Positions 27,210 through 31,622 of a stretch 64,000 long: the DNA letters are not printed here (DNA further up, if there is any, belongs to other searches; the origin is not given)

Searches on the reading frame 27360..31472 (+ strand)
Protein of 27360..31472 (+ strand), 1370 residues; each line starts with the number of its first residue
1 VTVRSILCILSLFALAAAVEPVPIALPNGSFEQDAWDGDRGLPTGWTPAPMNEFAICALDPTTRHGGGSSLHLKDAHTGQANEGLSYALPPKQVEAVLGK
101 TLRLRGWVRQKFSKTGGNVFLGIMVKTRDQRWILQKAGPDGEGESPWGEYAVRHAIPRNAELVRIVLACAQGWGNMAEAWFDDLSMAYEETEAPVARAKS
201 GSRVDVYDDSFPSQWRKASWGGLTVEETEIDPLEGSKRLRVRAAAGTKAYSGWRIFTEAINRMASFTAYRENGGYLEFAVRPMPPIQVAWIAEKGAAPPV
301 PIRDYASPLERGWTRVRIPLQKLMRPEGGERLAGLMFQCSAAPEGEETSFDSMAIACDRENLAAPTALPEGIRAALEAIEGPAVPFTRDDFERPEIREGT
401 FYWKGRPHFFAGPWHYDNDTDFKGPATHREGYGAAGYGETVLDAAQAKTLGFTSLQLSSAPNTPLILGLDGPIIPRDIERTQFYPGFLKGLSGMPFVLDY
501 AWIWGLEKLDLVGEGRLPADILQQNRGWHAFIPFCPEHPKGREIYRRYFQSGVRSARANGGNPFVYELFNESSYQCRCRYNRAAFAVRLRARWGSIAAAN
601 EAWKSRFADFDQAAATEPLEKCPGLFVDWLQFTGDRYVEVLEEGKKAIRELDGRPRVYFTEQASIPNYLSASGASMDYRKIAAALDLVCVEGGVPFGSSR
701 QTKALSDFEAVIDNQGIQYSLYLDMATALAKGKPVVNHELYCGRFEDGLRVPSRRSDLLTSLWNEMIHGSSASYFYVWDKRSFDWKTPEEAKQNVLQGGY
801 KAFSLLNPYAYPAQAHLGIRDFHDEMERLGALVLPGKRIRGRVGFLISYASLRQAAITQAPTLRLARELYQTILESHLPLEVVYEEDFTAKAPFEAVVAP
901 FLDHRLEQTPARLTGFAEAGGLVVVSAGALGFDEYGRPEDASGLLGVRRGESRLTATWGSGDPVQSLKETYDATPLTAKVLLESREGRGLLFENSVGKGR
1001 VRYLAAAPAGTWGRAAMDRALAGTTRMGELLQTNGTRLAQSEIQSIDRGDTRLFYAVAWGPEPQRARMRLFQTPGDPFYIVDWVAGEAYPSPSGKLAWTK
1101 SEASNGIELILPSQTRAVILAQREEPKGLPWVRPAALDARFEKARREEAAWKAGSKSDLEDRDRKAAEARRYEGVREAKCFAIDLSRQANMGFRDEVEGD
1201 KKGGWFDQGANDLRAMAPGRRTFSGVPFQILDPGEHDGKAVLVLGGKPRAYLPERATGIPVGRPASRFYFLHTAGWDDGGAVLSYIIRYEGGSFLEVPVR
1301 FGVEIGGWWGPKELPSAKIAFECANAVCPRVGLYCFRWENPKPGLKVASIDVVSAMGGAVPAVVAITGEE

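Call 50: search_protein_families(library=pfam, proteins=[window:27360-31472:+], max_evalue=0.01)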
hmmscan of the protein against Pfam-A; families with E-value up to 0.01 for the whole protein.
window:27360-31472:+ (1370 aa): 2 families
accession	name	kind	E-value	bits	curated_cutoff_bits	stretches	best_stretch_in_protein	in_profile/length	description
PF02449.21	Glyco_hydro_42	-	1e-10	42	21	1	565-781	131-340/376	Beta-galactosidase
PF08532.16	Glyco_hydro_42M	-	0.00011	22.2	25.8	1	861-929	27-93/207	Beta-galactosidase trimerisation domain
